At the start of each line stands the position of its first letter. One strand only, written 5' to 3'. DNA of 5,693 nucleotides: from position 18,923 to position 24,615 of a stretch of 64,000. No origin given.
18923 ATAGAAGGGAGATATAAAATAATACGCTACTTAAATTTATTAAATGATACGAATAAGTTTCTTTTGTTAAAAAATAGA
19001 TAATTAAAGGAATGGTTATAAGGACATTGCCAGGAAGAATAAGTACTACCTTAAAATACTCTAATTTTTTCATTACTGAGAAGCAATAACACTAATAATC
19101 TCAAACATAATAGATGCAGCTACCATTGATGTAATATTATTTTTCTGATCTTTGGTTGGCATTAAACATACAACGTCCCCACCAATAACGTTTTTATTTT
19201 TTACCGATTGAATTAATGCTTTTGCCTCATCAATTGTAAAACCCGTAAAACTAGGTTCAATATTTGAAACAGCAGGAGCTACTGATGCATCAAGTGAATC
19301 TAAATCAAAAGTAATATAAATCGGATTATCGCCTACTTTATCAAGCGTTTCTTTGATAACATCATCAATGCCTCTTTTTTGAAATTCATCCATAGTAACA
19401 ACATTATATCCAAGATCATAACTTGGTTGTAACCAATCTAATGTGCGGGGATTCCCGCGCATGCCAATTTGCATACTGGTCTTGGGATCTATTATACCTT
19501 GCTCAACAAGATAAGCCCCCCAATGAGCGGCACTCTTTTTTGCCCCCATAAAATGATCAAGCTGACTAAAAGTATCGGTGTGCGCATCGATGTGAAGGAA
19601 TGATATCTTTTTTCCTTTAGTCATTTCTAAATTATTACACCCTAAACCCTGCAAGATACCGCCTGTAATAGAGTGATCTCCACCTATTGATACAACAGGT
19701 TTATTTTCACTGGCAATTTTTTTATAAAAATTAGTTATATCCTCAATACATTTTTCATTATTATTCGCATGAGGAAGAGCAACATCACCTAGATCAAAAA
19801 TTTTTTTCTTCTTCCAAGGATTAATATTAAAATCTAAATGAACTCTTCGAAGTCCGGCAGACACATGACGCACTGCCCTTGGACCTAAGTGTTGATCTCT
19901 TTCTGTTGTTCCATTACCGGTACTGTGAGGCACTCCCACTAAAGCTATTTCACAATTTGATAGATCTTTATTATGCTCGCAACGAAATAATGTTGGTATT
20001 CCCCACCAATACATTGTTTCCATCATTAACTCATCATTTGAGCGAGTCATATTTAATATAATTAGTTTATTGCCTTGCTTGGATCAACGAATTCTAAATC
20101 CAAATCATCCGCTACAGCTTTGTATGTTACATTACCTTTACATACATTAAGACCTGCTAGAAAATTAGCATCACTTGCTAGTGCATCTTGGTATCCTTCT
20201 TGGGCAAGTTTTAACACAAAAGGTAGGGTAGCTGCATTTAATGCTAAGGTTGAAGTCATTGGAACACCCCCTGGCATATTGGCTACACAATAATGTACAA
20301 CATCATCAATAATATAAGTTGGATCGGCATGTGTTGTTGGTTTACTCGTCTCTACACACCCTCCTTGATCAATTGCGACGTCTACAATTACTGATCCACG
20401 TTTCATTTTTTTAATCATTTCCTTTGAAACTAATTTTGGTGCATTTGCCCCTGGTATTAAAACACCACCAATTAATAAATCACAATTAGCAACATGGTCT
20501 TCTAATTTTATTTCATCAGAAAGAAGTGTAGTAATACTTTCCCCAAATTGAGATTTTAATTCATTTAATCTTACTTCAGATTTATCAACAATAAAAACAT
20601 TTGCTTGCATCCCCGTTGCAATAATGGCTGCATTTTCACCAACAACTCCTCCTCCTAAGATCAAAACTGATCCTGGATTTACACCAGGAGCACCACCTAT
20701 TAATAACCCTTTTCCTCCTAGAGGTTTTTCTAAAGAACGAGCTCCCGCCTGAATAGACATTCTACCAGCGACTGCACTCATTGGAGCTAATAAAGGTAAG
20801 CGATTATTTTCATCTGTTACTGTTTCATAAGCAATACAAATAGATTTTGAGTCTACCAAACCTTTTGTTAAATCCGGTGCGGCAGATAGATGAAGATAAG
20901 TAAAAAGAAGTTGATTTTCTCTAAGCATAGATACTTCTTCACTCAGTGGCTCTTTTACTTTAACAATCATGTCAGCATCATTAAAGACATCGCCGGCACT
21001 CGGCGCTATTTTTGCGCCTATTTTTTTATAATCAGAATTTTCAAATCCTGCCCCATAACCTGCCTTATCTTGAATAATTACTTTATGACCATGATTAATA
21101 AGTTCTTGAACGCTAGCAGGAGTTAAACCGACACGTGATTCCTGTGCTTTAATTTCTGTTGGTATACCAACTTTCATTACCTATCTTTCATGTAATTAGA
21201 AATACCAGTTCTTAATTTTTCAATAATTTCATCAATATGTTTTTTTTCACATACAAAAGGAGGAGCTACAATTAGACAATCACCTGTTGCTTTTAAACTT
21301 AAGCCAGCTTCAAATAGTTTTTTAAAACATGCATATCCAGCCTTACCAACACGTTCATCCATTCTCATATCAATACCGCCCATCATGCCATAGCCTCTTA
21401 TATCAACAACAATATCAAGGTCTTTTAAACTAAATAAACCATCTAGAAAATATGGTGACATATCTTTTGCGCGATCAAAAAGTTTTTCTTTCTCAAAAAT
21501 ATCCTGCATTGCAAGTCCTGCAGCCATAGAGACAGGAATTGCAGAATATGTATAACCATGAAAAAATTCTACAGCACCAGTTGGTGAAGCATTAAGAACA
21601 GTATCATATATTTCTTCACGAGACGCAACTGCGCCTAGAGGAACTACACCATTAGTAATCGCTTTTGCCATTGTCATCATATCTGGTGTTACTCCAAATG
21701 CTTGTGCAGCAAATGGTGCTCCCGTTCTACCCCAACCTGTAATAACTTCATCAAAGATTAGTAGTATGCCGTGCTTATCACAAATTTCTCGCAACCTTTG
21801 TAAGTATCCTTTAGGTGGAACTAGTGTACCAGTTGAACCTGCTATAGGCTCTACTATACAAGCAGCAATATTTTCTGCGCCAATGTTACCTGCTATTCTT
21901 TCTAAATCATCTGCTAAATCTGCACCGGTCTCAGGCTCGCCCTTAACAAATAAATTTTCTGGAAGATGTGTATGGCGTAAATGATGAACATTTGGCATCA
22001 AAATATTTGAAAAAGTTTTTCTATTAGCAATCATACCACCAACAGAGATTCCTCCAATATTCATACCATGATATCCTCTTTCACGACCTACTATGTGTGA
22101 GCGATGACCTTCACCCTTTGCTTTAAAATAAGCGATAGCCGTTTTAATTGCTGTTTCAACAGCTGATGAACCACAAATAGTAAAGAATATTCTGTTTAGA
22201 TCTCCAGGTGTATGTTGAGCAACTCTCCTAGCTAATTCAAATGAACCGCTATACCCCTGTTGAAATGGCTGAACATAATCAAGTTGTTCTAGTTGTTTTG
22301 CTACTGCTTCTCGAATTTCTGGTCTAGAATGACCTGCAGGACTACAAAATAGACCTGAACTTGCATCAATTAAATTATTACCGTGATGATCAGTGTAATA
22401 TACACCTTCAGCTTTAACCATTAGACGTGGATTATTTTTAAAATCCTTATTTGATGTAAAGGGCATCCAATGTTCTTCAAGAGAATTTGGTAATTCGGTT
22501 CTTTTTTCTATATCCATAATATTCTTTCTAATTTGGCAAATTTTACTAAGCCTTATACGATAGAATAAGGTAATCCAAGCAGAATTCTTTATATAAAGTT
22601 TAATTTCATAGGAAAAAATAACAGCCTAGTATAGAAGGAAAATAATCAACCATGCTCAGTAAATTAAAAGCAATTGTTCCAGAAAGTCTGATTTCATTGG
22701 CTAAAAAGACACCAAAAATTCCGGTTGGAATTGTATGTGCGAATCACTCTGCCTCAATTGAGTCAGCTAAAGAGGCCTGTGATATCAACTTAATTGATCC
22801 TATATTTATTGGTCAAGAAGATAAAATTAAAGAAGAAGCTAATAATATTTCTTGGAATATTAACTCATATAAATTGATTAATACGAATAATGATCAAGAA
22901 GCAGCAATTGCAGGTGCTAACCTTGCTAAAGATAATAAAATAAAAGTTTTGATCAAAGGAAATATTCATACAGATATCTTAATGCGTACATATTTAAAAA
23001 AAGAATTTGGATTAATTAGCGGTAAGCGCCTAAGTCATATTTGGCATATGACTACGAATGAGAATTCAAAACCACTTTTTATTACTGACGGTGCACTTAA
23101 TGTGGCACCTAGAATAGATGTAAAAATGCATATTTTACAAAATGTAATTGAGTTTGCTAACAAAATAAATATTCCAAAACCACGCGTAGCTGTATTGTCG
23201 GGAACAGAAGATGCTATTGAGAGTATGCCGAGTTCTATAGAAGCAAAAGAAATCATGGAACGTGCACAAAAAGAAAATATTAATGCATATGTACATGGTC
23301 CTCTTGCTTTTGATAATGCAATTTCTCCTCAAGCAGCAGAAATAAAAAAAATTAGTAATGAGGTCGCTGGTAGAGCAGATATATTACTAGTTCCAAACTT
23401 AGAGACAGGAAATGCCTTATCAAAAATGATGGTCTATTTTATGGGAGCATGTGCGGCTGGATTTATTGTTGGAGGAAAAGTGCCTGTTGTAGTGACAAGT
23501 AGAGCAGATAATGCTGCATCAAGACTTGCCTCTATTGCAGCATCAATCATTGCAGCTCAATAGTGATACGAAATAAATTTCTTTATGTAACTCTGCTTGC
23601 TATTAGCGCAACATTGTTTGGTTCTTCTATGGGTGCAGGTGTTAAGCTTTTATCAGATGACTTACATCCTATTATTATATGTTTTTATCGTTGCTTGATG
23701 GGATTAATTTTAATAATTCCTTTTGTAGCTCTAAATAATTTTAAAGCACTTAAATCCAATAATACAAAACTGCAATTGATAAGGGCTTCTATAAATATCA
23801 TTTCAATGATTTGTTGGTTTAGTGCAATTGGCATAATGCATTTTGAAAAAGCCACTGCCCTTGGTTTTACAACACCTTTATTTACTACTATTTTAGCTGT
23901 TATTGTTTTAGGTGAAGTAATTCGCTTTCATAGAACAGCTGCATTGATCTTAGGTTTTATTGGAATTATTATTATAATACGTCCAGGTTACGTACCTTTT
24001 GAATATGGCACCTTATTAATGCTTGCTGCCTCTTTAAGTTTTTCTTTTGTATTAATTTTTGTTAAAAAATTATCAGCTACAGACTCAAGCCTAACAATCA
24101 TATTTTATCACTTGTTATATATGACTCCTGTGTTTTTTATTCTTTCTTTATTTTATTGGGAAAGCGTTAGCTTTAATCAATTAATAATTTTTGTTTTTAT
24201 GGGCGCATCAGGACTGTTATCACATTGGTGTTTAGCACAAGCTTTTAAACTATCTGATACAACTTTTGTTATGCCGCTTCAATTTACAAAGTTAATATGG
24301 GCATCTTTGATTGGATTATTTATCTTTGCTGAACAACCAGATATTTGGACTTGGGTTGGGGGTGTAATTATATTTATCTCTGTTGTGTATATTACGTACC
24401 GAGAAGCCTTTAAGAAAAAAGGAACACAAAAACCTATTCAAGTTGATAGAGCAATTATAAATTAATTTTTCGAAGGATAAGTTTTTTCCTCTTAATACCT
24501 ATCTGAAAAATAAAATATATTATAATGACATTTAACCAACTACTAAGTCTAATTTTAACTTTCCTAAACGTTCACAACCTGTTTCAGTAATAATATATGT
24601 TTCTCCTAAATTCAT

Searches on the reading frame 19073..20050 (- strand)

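Call 12: search_protein_families(library=pfam, proteins=[window:19073-20050:-], max_evalue=0.001)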
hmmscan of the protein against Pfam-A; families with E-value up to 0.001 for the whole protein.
window:19073-20050:- (325 aa): 1 family
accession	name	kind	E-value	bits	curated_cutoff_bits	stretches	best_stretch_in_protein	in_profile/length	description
PF00491.26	Arginase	-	3.7e-64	217.3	22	1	34-318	2-277/280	Arginase family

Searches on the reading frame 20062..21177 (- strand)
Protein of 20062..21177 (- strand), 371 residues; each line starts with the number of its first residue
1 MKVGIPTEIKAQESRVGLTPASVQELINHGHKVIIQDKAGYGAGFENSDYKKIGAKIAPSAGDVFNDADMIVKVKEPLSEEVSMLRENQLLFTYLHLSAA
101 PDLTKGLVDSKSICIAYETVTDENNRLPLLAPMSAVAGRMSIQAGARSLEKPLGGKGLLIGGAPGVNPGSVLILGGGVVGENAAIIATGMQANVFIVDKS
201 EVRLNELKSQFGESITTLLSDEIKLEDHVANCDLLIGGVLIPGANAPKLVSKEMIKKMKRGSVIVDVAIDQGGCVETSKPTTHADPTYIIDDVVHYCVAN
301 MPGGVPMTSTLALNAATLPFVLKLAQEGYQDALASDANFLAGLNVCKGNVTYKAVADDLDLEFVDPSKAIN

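Call 12: search_protein_families(library=pfam, proteins=[window:20062-21177:-], max_evalue=0.001)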
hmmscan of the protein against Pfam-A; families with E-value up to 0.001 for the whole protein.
window:20062-21177:- (371 aa): 4 families
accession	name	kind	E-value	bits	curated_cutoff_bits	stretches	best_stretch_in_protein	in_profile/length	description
PF01262.27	AlaDh_PNT_C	-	3.3e-81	272.3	23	1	141-353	1-214/214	Alanine dehydrogenase/PNT, C-terminal domain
PF05222.21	AlaDh_PNT_N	-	8e-47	159.3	30.4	1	4-137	1-136/136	Alanine dehydrogenase/PNT, N-terminal domain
PF02826.25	2-Hacid_dh_C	-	8.6e-06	25.7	25.1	1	170-268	38-127/178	D-isomer specific 2-hydroxyacid dehydrogenase, NAD binding domain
PF01488.26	Shikimate_DH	-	0.00036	21.1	24.3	1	170-269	14-113/138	Shikimate / quinate 5-dehydrogenase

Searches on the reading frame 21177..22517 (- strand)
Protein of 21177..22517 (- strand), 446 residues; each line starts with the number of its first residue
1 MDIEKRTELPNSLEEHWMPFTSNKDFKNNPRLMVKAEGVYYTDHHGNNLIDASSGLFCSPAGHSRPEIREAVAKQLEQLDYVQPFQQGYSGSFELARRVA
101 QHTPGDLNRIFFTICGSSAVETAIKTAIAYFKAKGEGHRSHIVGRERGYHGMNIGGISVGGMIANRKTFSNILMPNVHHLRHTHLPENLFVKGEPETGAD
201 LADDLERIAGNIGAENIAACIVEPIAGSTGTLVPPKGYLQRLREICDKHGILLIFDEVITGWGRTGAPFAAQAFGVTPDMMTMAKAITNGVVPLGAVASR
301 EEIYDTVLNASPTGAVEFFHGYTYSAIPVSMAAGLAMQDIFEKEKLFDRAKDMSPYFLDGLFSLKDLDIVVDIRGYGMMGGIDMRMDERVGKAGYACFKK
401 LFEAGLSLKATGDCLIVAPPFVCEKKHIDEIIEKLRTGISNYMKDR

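Call 12: search_protein_families(library=pfam, proteins=[window:21177-22517:-], max_evalue=0.001)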
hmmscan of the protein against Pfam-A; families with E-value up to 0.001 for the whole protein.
window:21177-22517:- (446 aa): 1 family
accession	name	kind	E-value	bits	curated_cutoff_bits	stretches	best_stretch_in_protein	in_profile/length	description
PF00202.27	Aminotran_3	-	8.1e-93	311.7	30.5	1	27-436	7-400/403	Aminotransferase class-III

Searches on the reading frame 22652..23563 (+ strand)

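Call 12: search_protein_families(library=pfam, proteins=[window:22652-23563:+], max_evalue=0.001)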
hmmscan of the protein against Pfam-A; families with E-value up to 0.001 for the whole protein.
window:22652-23563:+ (303 aa): 1 family
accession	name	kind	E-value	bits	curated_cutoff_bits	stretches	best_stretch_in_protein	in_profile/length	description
PF01515.24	PTA_PTB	-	1.2e-33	117.2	24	1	84-294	104-314/319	Phosphate acetyl/butaryl transferase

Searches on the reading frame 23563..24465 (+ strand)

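Call 12: search_protein_families(library=pfam, proteins=[window:23563-24465:+], max_evalue=0.001)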
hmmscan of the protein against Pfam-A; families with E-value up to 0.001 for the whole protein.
window:23563-24465:+ (300 aa): 1 family
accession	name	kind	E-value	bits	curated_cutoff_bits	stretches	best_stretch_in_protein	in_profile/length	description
PF00892.27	EamA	-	2.8e-33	115.5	28.2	2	11-139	5-134/135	EamA-like transporter family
